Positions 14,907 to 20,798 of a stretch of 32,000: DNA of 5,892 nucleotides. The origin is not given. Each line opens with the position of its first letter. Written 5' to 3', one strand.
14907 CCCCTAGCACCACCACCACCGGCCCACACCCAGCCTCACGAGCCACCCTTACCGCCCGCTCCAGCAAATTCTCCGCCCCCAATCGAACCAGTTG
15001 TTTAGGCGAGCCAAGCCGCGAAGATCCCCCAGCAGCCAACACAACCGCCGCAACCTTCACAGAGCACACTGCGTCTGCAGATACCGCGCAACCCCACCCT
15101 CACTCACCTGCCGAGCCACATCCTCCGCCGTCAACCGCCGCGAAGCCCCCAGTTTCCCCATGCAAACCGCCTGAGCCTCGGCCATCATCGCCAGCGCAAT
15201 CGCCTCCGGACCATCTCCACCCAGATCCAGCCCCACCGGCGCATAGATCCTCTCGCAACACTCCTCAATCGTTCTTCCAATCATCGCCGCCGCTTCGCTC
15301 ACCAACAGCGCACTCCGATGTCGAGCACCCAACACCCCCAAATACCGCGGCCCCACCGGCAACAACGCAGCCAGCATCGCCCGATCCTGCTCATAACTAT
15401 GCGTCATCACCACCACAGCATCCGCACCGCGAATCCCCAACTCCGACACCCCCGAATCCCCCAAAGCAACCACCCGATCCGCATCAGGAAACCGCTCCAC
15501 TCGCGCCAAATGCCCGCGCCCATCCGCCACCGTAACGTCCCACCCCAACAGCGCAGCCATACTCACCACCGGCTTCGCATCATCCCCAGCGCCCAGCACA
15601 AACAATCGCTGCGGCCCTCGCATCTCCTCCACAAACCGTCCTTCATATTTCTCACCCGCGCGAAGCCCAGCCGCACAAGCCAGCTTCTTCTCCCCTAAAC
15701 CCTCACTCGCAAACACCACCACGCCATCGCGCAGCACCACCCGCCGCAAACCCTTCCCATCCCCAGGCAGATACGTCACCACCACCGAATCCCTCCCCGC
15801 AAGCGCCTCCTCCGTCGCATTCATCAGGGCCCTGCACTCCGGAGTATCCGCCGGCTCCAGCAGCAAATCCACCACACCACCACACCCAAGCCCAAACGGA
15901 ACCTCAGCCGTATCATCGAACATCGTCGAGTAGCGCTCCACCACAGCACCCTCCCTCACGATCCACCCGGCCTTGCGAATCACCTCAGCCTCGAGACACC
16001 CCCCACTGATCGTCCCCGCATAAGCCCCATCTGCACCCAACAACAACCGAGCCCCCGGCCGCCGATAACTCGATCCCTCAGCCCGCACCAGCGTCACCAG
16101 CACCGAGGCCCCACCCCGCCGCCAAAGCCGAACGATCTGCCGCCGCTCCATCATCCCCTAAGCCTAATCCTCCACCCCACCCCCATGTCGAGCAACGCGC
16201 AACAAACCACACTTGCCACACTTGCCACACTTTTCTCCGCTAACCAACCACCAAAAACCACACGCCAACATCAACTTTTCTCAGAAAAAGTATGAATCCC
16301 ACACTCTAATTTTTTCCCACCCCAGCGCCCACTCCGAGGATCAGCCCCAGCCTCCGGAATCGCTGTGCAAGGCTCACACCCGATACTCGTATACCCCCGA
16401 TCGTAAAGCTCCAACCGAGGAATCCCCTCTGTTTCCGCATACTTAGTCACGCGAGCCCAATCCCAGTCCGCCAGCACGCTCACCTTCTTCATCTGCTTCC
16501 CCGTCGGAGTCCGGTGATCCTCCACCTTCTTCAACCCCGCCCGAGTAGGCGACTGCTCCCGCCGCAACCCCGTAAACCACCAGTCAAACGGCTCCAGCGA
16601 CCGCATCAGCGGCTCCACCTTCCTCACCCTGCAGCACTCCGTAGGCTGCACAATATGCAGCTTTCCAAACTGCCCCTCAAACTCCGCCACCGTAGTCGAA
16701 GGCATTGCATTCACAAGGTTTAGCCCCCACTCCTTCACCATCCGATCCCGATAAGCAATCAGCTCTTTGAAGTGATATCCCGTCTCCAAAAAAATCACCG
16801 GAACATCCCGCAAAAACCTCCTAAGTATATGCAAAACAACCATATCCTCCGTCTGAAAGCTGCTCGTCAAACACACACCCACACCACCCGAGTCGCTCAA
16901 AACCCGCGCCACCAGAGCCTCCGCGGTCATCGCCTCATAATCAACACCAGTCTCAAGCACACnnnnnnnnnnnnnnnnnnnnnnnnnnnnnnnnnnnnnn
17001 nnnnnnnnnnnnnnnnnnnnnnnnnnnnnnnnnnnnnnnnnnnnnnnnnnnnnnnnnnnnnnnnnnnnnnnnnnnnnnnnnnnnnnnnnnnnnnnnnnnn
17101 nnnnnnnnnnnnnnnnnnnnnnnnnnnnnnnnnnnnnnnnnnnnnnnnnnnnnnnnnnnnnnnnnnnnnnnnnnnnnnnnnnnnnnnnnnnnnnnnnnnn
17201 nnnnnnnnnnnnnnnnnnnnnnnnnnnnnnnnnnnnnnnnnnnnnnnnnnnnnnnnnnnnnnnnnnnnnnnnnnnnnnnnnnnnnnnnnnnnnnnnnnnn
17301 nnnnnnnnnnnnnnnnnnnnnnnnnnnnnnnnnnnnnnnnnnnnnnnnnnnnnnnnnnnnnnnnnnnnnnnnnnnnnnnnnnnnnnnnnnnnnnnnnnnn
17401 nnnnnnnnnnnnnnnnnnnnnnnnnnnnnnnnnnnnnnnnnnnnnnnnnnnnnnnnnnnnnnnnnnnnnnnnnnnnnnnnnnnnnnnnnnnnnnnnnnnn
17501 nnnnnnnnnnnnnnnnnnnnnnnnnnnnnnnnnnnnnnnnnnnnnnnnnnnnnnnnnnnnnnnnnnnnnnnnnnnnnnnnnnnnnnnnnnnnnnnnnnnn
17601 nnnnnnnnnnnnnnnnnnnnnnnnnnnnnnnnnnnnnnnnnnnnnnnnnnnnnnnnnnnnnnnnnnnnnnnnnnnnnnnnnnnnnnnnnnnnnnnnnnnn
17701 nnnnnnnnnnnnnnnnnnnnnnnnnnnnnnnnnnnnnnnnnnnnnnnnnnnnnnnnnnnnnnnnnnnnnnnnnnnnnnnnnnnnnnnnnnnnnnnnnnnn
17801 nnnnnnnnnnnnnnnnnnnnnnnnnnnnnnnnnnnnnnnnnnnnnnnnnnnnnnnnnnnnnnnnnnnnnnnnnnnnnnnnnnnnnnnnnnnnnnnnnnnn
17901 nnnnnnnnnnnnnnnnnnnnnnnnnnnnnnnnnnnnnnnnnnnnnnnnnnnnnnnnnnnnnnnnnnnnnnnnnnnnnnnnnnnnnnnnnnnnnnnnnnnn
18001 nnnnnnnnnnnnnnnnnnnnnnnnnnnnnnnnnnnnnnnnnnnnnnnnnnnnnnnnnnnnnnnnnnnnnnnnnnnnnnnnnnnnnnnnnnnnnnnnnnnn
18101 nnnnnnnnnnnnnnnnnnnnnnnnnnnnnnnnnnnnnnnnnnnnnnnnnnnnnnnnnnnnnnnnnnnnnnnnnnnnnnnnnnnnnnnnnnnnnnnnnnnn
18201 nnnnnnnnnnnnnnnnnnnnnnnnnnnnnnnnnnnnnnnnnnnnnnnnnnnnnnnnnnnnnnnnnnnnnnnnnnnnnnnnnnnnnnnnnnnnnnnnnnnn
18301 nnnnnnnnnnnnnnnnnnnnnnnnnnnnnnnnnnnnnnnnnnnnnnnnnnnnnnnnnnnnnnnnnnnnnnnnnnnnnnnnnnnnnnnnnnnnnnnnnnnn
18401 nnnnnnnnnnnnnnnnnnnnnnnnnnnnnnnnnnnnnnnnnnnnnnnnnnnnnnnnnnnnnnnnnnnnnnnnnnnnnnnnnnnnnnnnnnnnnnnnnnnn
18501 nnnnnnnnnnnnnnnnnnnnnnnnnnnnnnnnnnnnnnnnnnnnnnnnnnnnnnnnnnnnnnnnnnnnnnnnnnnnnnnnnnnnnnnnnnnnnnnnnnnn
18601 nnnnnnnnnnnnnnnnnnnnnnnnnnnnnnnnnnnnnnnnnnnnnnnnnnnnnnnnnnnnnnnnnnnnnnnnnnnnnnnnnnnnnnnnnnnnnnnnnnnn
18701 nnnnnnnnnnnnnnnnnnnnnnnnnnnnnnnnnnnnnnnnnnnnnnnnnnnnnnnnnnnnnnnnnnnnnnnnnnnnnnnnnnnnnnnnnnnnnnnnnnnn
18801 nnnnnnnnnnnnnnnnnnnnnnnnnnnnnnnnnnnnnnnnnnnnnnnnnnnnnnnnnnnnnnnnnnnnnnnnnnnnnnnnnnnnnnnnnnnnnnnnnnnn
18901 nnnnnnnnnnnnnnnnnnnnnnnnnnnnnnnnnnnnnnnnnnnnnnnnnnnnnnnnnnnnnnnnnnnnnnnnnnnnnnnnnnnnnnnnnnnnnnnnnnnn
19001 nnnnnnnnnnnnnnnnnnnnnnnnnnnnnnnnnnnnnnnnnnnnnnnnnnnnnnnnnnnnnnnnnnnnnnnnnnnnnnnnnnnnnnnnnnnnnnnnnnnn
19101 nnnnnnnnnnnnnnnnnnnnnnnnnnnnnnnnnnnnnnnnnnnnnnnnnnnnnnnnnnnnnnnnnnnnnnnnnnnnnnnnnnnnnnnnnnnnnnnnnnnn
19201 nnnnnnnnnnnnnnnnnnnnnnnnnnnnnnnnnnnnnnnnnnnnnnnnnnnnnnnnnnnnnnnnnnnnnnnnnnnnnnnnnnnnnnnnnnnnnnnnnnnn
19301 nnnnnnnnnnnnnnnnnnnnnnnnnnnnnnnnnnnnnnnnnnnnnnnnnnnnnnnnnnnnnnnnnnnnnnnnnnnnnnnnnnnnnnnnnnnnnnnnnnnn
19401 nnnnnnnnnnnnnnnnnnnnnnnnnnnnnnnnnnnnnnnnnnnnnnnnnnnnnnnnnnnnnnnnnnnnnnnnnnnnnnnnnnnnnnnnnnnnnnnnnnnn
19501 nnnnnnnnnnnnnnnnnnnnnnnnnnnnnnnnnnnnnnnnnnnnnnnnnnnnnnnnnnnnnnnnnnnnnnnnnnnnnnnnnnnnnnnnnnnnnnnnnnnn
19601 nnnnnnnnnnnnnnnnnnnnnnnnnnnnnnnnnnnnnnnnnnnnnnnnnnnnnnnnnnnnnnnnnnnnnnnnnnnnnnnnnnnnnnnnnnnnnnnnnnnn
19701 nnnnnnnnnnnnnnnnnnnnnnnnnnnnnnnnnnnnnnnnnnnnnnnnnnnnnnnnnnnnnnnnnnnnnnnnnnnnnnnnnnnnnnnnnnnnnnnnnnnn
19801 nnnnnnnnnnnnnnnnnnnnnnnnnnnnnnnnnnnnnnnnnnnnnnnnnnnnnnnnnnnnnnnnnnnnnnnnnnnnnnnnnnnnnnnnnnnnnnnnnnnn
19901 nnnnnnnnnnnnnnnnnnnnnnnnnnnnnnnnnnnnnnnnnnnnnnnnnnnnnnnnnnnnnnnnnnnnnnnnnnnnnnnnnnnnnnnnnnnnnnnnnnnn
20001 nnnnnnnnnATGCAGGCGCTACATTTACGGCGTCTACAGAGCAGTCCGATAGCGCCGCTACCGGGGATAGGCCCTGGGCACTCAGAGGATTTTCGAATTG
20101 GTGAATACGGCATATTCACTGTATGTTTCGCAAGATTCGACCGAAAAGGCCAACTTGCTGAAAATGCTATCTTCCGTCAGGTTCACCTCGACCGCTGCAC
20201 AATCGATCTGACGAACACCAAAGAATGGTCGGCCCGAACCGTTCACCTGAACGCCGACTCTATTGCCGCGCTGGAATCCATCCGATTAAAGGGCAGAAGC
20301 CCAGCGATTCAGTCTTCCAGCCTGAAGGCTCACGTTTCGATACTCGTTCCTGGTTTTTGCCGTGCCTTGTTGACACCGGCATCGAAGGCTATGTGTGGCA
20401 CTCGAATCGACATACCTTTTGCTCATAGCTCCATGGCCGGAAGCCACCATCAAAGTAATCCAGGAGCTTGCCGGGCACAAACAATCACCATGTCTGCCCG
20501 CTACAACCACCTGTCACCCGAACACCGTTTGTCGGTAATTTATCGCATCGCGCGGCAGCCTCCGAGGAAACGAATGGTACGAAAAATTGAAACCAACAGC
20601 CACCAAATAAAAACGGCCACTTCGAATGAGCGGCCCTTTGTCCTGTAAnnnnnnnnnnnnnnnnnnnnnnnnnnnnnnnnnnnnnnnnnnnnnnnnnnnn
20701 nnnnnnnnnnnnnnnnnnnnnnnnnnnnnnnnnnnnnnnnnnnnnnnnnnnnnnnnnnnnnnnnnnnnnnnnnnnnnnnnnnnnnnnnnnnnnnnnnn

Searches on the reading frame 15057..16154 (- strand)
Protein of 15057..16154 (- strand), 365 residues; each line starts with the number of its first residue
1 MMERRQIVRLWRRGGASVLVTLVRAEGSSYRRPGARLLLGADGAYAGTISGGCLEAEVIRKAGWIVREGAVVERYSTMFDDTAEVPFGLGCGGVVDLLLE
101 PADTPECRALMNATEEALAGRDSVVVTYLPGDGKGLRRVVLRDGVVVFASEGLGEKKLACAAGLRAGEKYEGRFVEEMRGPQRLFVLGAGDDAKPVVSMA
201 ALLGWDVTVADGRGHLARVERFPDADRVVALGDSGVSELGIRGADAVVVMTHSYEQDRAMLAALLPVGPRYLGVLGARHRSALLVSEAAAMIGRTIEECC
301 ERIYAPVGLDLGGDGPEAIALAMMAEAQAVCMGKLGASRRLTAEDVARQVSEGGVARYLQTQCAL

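Call 54: search_protein_families(library=pfam, proteins=[window:15057-16154:-], max_evalue=0.001)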
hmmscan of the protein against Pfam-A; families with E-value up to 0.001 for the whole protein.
window:15057-16154:- (365 aa): 2 families
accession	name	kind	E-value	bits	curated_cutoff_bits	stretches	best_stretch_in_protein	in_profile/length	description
PF13478.12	XdhC_C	-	4.1e-33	115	29.7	1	184-326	1-124/125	XdhC Rossmann domain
PF02625.21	XdhC_CoxI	-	2.3e-20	72.7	24.3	1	10-75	1-67/68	XdhC and CoxI family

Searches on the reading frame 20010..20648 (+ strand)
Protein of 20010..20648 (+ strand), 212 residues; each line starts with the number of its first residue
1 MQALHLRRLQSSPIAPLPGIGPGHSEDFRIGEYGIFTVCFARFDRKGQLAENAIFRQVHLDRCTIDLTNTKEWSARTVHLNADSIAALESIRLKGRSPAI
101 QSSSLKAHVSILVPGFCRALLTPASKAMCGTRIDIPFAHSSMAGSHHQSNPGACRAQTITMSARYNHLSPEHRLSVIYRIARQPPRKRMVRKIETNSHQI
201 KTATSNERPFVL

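Call 54: search_protein_families(library=pfam, proteins=[window:20010-20648:+], max_evalue=0.001)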
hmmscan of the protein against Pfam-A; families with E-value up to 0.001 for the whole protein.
window:20010-20648:+ (212 aa): 0 families

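Call 63: search_protein_families(library=pfam, proteins=[window:20010-20645:+], max_evalue=0.01)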
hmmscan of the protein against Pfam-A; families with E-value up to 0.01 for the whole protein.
window:20010-20645:+ (212 aa): 0 families

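Call 88: search_protein_families(library=pfam, proteins=[window:20010-20645:+], max_evalue=10)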
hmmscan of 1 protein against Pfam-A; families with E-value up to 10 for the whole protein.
window:20010-20645:+ (212 aa): 0 families

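Call 89: search_dna_similar(query=window:20010-20645:+, collection=phages, mode=protein, max_evalue=1, max_rows=8)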
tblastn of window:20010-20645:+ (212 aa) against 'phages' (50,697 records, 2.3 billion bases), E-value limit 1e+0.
No match.
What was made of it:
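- Tried and rejected: The 212-aa ORF 20010..20648 has no Pfam or phage match in its own frame (calls 54, 63, 88, 89).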
